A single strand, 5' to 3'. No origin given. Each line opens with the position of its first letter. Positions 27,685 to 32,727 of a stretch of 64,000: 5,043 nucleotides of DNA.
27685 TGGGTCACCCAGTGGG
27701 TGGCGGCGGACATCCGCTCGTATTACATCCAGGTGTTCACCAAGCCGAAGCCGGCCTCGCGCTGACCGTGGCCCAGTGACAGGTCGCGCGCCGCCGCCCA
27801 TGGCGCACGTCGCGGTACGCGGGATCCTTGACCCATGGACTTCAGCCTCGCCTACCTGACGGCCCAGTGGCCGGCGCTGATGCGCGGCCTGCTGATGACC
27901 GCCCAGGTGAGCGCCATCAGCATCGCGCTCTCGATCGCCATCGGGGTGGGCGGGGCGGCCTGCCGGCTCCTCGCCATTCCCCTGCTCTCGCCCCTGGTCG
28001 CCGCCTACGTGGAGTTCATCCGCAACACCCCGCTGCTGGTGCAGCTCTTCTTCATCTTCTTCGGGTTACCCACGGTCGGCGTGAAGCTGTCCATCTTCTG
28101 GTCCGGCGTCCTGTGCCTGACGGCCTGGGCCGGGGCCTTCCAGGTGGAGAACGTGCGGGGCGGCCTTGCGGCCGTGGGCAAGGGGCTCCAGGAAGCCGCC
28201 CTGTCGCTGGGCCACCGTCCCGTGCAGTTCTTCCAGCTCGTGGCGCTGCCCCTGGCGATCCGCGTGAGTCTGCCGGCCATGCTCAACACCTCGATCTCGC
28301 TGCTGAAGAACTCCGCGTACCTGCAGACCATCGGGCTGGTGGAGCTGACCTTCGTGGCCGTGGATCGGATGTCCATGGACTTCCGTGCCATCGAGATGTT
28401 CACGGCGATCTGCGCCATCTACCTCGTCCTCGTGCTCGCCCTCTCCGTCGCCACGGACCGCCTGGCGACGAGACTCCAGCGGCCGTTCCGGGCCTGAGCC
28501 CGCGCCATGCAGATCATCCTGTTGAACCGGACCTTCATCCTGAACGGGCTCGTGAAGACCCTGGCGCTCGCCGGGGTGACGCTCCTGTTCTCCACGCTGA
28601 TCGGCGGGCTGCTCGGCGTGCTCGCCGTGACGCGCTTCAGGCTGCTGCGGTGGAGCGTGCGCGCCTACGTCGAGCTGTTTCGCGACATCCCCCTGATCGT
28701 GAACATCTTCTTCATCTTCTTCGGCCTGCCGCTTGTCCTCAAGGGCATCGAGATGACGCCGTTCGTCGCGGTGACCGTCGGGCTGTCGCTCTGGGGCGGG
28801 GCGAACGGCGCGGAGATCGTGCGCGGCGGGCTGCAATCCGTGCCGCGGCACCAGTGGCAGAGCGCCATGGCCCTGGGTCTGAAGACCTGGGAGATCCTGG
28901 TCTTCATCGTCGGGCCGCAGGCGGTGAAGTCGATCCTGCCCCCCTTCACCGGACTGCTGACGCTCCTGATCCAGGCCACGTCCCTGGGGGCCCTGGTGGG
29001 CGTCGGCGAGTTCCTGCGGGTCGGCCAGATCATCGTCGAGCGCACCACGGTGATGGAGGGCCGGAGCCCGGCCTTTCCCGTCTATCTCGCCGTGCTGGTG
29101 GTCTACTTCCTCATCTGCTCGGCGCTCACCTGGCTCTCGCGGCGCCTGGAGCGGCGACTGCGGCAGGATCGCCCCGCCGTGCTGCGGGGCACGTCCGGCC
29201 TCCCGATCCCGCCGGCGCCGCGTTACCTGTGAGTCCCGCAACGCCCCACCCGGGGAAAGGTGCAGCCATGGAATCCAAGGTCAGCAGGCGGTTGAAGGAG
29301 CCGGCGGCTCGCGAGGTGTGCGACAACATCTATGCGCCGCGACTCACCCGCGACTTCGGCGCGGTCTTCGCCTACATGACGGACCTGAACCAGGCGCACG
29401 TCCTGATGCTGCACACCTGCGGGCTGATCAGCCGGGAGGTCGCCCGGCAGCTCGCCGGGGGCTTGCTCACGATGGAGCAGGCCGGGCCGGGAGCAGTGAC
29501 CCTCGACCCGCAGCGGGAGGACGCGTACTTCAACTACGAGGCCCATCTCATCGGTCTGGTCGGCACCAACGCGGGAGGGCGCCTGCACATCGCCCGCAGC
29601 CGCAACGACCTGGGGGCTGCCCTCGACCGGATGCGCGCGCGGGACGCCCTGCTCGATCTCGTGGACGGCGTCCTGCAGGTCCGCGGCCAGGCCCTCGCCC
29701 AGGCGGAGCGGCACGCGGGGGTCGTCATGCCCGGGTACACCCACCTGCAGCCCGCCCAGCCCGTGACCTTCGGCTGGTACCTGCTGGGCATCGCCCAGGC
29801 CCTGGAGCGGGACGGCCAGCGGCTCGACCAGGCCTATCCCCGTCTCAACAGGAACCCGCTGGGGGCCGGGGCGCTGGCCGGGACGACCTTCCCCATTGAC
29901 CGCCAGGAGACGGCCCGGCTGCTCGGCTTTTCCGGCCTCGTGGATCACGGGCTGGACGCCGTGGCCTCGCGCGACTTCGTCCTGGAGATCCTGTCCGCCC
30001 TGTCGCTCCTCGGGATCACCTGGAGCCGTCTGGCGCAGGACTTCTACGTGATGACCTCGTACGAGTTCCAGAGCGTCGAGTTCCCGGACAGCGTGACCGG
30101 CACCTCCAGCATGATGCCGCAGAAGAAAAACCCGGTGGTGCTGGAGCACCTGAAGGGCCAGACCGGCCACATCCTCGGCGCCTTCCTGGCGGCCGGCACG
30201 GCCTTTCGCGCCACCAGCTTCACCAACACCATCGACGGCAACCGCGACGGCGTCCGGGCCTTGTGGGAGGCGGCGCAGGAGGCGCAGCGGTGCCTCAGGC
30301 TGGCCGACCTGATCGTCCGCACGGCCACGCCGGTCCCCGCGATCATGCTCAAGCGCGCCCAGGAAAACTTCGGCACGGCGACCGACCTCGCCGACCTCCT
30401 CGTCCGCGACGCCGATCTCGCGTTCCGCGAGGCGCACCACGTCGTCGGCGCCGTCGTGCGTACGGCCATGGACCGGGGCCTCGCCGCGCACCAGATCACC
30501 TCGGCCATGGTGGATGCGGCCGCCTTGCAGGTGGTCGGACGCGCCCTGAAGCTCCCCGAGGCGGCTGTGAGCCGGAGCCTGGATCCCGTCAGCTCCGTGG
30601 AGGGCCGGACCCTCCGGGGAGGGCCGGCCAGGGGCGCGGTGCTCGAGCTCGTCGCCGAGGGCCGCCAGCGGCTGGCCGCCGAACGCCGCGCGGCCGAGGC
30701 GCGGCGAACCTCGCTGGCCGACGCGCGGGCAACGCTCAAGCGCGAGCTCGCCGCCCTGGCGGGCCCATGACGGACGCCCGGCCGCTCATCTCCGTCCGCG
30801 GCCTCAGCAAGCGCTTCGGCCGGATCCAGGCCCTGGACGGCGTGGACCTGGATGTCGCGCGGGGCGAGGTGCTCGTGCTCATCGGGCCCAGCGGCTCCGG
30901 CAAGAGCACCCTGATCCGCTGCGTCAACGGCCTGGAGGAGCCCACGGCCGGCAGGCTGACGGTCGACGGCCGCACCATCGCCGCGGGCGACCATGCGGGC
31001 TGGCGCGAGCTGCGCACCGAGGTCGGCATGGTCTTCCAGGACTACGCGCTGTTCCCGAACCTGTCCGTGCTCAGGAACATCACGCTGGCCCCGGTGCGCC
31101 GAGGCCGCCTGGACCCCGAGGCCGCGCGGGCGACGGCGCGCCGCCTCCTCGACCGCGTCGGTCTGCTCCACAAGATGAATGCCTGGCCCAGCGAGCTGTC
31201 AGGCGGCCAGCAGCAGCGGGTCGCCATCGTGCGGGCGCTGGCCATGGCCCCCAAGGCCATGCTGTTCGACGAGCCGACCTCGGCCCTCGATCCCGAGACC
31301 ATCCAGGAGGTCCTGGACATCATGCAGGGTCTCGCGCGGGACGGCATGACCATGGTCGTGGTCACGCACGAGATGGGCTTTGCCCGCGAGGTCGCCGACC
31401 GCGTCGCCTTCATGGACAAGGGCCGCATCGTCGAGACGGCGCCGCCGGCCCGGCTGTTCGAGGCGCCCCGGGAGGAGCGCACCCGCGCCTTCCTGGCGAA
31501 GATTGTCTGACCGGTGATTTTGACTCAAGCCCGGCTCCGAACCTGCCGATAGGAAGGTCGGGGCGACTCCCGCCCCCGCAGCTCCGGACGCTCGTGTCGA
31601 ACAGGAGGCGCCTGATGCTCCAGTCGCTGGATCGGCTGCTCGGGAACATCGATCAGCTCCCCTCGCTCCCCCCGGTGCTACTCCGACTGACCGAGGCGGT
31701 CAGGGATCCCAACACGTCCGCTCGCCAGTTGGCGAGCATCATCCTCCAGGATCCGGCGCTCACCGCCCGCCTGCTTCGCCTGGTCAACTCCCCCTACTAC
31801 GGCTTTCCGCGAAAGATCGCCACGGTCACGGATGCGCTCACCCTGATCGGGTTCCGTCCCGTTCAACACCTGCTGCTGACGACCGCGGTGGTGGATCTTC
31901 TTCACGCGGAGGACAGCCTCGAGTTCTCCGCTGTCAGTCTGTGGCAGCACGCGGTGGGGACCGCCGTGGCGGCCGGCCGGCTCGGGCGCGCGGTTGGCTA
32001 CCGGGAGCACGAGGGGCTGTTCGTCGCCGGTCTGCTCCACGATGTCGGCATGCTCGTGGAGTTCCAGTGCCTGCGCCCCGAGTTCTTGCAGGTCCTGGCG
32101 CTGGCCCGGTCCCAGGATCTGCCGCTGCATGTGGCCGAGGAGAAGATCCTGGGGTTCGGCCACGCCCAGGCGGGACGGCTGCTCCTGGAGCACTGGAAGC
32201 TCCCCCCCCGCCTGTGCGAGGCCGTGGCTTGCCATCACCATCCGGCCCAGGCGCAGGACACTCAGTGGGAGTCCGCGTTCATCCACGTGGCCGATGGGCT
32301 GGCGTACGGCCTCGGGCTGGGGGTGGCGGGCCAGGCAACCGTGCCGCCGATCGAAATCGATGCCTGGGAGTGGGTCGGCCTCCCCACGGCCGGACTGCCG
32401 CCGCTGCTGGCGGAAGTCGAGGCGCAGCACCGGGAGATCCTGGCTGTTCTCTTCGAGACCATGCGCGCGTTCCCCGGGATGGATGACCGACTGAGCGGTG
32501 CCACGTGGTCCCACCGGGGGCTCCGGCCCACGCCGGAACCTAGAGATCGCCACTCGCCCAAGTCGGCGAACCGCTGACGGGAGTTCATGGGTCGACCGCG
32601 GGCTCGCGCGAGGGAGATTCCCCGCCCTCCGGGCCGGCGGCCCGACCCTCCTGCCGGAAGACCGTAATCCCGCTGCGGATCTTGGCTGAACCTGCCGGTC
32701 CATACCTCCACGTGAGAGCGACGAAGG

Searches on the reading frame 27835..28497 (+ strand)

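Call 8: search_protein_families(library=pfam, proteins=[window:27835-28497:+], max_evalue=0.00001)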
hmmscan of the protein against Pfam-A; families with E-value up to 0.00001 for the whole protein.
window:27835-28497:+ (220 aa): 1 family
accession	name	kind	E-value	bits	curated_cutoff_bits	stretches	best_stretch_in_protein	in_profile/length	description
PF00528.27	BPD_transp_1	-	9e-15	55.3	26.4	1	50-214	15-182/184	Binding-protein-dependent transport system inner membrane component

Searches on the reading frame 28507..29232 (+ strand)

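Call 8: search_protein_families(library=pfam, proteins=[window:28507-29232:+], max_evalue=0.00001)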
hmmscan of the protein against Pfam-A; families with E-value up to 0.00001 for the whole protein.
window:28507-29232:+ (241 aa): 1 family
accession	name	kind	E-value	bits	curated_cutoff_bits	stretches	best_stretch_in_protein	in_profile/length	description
PF00528.27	BPD_transp_1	-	6.1e-17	62.4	26.4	1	33-220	5-184/184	Binding-protein-dependent transport system inner membrane component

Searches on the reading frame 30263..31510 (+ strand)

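Call 42: search_protein_families(library=pfam, proteins=[window:30263-31510:+], max_evalue=0.00001)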
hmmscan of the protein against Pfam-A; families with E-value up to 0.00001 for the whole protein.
window:30263-31510:+ (415 aa): 3 families
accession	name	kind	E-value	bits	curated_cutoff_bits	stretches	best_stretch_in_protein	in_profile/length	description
PF00005.33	ABC_tran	-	2.8e-36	125.6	25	1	191-340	1-137/137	ABC transporter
PF13304.12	AAA_21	-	5e-10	40.4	27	0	310-370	236-299/304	AAA domain, putative AbiEii toxin, Type IV TA system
PF02463.25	SMC_N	-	1.4e-06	28.3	40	1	202-378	25-206/220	RecF/RecN/SMC N terminal domain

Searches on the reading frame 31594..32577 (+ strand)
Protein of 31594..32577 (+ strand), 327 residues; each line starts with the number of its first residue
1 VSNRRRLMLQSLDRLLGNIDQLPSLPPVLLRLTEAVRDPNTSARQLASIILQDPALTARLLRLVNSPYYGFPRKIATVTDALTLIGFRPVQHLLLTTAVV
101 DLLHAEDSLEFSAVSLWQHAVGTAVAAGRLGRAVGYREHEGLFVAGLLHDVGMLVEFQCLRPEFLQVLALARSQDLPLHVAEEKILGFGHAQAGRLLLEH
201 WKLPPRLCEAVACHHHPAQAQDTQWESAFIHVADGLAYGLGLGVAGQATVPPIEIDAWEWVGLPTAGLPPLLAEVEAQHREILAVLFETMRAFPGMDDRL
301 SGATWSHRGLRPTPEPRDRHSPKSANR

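Call 8: search_protein_families(library=pfam, proteins=[window:31594-32577:+], max_evalue=0.00001)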
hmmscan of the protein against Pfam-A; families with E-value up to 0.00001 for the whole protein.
window:31594-32577:+ (327 aa): 2 families
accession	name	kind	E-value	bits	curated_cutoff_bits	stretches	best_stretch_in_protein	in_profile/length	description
PF08668.18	HDOD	-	4.8e-64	215.9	22.9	1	22-217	1-196/196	HDOD domain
PF01966.28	HD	-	1.3e-08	35.6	22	1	117-237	2-114/116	HD domain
